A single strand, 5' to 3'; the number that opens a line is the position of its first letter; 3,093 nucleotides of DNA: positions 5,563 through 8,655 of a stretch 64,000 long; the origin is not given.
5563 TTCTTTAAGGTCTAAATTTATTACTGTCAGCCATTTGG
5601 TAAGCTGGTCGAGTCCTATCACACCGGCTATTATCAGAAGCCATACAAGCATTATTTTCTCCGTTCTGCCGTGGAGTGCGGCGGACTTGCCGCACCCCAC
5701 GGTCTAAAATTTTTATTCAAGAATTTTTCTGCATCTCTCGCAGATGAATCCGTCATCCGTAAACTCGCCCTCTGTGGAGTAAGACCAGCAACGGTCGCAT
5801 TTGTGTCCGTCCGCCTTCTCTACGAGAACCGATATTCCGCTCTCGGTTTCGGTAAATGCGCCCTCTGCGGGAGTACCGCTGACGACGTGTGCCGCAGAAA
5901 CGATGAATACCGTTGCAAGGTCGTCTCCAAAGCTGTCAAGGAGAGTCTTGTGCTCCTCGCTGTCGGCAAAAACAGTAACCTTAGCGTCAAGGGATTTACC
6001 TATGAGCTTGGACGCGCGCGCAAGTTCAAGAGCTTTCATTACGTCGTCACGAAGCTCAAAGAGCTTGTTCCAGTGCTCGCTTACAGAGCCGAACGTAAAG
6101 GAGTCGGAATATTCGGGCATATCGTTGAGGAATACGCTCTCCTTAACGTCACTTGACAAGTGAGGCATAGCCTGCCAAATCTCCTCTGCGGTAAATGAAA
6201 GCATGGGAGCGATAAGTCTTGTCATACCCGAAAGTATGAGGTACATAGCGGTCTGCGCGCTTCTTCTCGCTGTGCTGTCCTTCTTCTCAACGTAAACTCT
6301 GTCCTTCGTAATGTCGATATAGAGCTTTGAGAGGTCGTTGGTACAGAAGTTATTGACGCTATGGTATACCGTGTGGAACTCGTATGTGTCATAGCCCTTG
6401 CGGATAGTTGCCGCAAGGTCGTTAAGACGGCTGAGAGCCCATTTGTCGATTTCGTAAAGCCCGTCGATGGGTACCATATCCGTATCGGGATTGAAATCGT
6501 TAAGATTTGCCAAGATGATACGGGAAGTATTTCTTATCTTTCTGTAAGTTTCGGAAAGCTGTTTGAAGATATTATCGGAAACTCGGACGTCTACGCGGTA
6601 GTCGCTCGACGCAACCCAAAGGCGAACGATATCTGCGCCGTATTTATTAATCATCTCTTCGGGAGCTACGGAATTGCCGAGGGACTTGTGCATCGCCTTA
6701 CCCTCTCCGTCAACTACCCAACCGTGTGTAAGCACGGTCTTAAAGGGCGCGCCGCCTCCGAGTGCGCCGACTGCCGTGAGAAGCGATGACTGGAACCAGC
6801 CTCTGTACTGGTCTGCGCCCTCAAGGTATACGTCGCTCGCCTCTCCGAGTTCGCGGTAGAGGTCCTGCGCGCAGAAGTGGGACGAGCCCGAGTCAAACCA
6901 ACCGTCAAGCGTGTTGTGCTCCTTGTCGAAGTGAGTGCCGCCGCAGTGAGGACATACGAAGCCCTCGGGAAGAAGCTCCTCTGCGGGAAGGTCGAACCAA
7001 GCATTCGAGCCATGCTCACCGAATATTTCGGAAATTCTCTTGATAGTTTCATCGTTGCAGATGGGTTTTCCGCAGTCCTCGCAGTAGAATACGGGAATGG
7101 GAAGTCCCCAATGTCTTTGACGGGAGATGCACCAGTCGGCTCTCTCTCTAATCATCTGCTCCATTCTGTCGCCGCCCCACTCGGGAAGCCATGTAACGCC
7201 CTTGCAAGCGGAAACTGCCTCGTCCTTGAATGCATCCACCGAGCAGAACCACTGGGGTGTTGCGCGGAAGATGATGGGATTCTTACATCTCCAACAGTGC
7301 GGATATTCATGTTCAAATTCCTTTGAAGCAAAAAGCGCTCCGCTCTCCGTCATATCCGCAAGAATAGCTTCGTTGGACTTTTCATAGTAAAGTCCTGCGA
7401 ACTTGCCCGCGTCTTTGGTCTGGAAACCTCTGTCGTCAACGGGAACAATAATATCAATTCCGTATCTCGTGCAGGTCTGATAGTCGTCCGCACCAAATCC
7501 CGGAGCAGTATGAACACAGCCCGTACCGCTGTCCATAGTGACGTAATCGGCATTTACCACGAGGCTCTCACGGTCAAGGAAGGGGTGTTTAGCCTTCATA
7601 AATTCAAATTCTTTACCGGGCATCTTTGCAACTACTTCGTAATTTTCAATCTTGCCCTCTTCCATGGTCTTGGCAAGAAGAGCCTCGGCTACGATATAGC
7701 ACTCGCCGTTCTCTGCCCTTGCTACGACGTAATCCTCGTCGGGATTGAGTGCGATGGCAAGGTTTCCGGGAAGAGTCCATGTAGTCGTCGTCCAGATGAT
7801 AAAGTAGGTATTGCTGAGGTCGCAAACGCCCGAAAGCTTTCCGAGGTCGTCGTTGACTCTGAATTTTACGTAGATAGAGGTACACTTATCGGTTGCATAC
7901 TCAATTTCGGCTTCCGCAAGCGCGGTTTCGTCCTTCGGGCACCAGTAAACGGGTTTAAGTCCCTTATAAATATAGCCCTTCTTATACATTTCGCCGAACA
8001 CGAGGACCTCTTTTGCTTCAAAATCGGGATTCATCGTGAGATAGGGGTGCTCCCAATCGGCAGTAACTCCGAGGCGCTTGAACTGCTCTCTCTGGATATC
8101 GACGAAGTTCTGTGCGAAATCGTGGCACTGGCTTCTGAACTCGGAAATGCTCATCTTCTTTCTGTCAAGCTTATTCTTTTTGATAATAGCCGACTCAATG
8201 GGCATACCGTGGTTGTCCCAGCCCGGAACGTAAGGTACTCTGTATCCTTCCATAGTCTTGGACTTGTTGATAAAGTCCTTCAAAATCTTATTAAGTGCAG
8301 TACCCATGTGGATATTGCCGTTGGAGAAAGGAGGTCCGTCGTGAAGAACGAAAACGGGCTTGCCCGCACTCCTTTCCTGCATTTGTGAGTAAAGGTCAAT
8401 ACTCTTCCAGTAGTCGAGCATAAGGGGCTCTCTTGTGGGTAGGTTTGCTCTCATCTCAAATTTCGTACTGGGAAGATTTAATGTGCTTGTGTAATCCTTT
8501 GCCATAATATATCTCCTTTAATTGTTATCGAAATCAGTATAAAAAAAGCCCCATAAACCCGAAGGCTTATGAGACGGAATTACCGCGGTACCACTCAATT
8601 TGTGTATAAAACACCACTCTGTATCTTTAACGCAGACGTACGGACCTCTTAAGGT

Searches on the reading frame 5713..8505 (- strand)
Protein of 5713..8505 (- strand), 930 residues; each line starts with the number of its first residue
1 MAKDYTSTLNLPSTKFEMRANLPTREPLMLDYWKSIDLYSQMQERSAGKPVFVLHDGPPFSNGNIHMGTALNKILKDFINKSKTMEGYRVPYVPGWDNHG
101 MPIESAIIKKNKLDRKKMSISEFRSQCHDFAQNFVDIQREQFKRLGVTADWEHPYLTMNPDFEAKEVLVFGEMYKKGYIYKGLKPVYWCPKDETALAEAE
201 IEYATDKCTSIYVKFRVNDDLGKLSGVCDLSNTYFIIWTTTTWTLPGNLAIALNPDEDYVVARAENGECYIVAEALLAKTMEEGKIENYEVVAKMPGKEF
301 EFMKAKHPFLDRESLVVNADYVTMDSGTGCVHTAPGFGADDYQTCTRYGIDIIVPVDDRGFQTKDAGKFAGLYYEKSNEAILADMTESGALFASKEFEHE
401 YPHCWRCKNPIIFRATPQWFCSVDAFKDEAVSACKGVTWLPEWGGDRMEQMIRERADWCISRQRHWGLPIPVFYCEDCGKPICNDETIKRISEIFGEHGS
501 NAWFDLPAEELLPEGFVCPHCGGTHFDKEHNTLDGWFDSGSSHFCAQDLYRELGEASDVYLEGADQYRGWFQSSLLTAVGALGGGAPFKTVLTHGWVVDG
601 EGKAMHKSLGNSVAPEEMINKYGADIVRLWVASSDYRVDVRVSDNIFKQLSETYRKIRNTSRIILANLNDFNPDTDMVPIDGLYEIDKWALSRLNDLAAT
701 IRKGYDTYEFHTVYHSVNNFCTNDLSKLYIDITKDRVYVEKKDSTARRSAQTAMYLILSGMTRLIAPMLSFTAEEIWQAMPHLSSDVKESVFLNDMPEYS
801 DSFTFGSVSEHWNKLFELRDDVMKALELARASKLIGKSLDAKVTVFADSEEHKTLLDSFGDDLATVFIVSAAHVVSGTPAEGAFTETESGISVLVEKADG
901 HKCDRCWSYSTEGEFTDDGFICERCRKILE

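Call 65: search_protein_families(library=ncbifam, proteins=[window:5713-8505:-], max_evalue=1e-10)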
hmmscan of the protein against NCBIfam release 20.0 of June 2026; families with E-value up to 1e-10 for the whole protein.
window:5713-8505:- (930 aa): 15 families
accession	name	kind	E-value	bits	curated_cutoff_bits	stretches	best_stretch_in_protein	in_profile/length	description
TIGR00392.1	ileS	equivalog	4.6e-283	941.5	621.4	1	15-846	1-860/861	isoleucine--tRNA ligase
NF040702.1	ileS_w_GNAT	exception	4.9e-266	885.4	1999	2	267-927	445-1088/1100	isoleucine--tRNA ligase, N-acetyltransferase domain-containing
TIGR00422.1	valS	equivalog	3.9e-139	465.2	612.1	2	303-896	243-809/863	valine--tRNA ligase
NF009687.0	PRK13208.1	equivalog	1.5e-136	456.7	738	2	304-880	243-794/801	valine--tRNA ligase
NF000257.1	MupA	exception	2.4e-121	406.3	1900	1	30-812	13-787/1024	mupirocin-resistant isoleucine--tRNA ligase MupA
NF000258.1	MupB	exception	2.2e-118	396.6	1900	1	27-819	10-796/1033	mupirocin-resistant isoleucine--tRNA ligase MupB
NF004349.1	PRK05729.1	equivalog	3.5e-116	389.5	704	2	304-895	238-792/860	valine--tRNA ligase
NF011492.0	PRK14900.1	equivalog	2.2e-86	290.7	1783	2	304-880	253-804/1044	valine--tRNA ligase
NF000540.1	alt_ValS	exception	1.2e-61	208.7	900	2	368-867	336-821/827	valine--tRNA ligase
NF008957.0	PRK12300.1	subfamily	3.4e-54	184.2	677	2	49-344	31-324/946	leucine--tRNA ligase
TIGR00396.1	leuS_bact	equivalog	2.4e-43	148.4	548.4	1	31-204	12-170/843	leucine--tRNA ligase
TIGR00395.1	leuS_arch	equivalog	1.2e-42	146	648.5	2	52-345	27-319/938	leucine--tRNA ligase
TIGR00398.1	metG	equivalog_domain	2.5e-33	115.6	336.35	2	59-235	8-169/530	methionine--tRNA ligase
NF008900.0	PRK12267.1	equivalog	1e-21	77.1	598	0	588-820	284-511/648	methionine--tRNA ligase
NF001100.0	PRK00133.1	equivalog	8.1e-20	70.9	587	0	59-199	14-139/676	methionine--tRNA ligase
